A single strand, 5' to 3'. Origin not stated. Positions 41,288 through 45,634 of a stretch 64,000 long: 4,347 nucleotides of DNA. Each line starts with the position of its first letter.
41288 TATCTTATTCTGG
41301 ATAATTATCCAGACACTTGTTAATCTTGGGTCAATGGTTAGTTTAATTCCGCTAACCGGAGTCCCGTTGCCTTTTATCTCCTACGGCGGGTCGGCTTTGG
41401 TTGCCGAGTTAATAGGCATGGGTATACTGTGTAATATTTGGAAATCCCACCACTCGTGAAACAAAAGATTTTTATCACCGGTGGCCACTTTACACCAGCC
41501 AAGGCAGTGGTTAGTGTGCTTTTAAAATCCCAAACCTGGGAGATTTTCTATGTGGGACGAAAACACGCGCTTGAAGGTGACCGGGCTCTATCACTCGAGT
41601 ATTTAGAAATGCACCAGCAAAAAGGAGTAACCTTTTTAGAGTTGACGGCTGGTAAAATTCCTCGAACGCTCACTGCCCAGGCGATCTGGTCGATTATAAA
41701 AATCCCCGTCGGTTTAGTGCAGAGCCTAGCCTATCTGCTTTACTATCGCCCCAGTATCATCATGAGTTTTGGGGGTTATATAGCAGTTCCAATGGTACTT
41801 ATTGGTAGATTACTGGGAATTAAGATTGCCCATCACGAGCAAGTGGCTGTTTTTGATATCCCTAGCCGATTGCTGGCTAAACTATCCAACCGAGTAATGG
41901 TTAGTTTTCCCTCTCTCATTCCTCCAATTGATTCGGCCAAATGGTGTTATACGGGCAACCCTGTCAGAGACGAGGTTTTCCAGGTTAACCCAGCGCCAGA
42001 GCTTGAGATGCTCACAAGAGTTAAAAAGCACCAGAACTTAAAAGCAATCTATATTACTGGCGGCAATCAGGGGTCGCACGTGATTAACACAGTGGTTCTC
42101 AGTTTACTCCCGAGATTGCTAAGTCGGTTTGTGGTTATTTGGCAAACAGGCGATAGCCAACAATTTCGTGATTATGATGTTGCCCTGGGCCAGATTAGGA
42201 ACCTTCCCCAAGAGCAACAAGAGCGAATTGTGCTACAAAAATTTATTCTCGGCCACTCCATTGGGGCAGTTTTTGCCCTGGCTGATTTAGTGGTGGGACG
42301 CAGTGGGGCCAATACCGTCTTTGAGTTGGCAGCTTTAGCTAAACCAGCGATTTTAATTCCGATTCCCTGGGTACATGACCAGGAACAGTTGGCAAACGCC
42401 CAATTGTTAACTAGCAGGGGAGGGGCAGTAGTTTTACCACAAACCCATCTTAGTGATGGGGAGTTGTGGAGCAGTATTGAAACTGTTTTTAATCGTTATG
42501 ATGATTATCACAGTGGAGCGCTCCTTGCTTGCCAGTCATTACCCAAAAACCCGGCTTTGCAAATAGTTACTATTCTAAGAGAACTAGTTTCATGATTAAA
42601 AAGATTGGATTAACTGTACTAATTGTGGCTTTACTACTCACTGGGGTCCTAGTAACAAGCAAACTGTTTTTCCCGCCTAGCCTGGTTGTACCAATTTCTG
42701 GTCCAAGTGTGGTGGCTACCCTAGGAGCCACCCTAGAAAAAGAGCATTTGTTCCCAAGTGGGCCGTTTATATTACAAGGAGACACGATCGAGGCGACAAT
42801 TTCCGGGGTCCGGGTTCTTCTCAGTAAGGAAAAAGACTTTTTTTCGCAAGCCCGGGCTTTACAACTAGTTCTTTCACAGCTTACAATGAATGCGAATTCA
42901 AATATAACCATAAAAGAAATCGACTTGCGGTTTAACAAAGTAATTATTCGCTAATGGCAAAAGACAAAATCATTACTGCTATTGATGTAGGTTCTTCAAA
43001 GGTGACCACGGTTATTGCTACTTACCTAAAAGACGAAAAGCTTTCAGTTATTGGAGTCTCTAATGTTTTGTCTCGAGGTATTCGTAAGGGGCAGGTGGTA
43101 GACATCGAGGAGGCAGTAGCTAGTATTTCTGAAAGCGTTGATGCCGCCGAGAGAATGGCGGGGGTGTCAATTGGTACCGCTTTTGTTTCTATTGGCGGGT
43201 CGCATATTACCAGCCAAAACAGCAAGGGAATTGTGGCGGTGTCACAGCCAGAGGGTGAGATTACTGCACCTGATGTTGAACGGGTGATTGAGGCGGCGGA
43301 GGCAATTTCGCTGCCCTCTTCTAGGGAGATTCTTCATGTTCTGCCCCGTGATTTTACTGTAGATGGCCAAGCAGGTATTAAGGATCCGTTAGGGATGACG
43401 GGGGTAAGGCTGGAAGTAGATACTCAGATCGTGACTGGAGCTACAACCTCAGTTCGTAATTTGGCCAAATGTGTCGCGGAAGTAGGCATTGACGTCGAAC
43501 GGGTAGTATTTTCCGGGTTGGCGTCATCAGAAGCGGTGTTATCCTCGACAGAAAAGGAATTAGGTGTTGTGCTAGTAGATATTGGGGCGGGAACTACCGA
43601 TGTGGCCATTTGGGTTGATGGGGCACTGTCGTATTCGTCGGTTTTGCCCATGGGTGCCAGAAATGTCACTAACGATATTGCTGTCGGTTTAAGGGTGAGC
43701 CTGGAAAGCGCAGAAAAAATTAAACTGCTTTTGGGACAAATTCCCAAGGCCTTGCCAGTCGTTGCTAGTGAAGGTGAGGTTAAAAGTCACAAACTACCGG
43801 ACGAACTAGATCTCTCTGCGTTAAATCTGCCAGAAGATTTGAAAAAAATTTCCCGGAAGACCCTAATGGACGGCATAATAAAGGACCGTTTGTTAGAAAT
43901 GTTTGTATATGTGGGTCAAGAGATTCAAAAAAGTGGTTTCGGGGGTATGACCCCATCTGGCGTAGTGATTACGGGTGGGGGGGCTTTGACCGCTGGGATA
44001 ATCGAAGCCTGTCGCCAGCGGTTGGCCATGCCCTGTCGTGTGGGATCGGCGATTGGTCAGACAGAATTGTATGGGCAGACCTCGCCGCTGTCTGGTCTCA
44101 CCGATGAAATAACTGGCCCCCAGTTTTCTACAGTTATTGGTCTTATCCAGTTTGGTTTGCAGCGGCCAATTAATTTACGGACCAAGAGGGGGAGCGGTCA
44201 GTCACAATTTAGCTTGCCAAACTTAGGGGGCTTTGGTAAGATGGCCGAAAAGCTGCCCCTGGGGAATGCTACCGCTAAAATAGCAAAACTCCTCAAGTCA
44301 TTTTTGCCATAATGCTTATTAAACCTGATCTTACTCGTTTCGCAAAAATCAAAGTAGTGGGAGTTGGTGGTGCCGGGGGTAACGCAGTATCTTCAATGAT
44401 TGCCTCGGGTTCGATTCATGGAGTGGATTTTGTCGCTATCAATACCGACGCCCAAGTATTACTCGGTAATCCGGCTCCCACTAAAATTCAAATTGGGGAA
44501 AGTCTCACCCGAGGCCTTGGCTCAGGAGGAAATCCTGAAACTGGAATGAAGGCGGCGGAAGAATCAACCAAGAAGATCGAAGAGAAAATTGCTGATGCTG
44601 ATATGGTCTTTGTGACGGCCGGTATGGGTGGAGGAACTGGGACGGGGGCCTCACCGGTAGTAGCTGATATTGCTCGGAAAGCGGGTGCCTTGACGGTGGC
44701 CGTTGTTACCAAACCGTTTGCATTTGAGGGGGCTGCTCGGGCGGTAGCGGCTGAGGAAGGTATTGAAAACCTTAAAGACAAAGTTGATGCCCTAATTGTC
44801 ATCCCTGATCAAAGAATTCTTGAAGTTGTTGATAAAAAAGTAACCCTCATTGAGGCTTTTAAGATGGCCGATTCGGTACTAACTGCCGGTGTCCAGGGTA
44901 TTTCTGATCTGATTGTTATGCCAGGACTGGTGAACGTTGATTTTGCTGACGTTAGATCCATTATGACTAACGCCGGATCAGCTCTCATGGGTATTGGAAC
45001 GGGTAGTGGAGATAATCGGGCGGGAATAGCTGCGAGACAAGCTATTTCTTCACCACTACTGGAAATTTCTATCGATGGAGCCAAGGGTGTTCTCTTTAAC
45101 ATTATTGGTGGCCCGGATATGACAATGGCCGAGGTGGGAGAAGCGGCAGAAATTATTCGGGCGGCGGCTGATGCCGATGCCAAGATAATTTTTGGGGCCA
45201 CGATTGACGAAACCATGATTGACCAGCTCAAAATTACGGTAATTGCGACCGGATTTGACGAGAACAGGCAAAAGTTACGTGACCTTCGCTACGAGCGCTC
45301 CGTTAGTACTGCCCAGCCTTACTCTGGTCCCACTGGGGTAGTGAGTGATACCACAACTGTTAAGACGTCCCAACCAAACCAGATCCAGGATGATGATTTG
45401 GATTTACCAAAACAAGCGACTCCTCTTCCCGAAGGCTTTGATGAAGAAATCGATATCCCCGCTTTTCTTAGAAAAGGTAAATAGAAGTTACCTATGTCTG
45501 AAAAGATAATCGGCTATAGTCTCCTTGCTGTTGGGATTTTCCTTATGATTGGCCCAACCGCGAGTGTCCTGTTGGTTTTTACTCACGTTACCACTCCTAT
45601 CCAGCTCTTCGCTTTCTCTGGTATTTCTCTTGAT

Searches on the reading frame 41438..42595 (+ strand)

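Call 20: search_protein_families(library=pfam, proteins=[window:41438-42595:+], max_evalue=0.001)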
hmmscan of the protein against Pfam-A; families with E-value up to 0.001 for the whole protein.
window:41438-42595:+ (385 aa): 2 families
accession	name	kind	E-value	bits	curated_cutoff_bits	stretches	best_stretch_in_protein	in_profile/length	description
PF04101.22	Glyco_tran_28_C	-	6.4e-23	82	22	1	204-352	2-142/166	Glycosyltransferase family 28 C-terminal domain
PF03033.26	Glyco_transf_28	-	3.4e-14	53.5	26.2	1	14-154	8-138/139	Glycosyltransferase family 28 N-terminal domain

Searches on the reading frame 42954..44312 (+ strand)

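Call 20: search_protein_families(library=pfam, proteins=[window:42954-44312:+], max_evalue=0.001)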
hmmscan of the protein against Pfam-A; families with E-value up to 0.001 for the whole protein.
window:42954-44312:+ (452 aa): 5 families
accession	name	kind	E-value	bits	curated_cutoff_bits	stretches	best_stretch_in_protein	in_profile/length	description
PF14450.12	FtsA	-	4.9e-32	111.4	31.8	2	206-396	1-127/127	Cell division protein FtsA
PF02491.25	SHS2_FTSA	-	1.6e-31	108.9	25.4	1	82-161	1-79/79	SHS2 domain inserted in FTSA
PF11104.14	PilM_2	-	2.5e-07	30.4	27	1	10-258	2-235/340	Type IV pilus assembly protein PilM;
PF06723.19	MreB_Mbl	-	9e-07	28.5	27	1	201-365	143-305/327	MreB/Mbl protein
PF06277.17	EutA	-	5.8e-05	22.6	27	1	174-242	116-182/475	Ethanolamine utilisation protein EutA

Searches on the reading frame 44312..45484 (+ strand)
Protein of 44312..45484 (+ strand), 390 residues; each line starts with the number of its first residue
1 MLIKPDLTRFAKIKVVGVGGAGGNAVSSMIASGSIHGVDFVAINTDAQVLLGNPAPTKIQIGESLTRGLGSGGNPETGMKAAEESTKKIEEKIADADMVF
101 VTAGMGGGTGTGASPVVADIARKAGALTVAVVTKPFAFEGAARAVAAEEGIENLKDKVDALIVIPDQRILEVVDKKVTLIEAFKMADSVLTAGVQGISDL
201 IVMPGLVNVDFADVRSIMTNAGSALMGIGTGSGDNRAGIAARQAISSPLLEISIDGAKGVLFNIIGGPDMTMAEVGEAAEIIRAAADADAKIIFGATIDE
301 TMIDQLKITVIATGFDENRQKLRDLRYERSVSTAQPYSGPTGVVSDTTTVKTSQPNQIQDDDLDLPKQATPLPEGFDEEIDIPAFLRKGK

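Call 20: search_protein_families(library=pfam, proteins=[window:44312-45484:+], max_evalue=0.001)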
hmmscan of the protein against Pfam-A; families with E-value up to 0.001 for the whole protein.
window:44312-45484:+ (390 aa): 2 families
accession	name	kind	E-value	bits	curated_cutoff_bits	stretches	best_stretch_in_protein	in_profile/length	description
PF00091.31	Tubulin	-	1.2e-46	159.8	33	1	12-173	1-189/190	Tubulin/FtsZ family, GTPase domain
PF12327.13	FtsZ_C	-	4.4e-33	113.9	27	1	222-316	1-95/95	FtsZ family, C-terminal domain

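Call 40: find_encoding_contigs(protein=window:44312-45484:+, flank=10000, max_places=5)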
Protein window:44312-45484:+ (390 aa): 3 contigs read that carry it; 1 place shown.
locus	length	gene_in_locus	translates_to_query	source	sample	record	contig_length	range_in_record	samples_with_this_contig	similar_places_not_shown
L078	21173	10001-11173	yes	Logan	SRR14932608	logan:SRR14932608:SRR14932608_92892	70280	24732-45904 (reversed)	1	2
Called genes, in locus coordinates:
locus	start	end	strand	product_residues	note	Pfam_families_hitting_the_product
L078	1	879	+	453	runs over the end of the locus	PF21799:MurD-like_N, PF08245:Mur_ligase_M, PF02875:Mur_ligase_C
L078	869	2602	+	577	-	PF01225:Mur_ligase, PF08245:Mur_ligase_M, PF02875:Mur_ligase_C, PF00293:NUDIX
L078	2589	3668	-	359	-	PF01565:FAD_binding_4, PF02873:MurB_C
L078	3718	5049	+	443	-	PF00275:EPSP_synthase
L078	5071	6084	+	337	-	PF00953:Glycos_transf_4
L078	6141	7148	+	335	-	PF01098:FTSW_RODA_SPOVE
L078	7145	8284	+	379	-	PF03033:Glyco_transf_28, PF04101:Glyco_tran_28_C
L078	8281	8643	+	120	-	-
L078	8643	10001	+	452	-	PF11104:PilM_2 (weak), PF14450:FtsA (weak), PF02491:SHS2_FTSA, PF06723:MreB_Mbl (weak), PF14450:FtsA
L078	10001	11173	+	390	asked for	PF00091:Tubulin, PF12327:FtsZ_C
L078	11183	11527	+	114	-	-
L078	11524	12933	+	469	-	-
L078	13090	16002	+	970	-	PF00133:tRNA-synt_1, PF09334:tRNA-synt_1g (faint), PF08264:Anticodon_1, PF19302:DUF5915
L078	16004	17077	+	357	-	PF01098:FTSW_RODA_SPOVE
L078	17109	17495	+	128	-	PF00829:Ribosomal_L21p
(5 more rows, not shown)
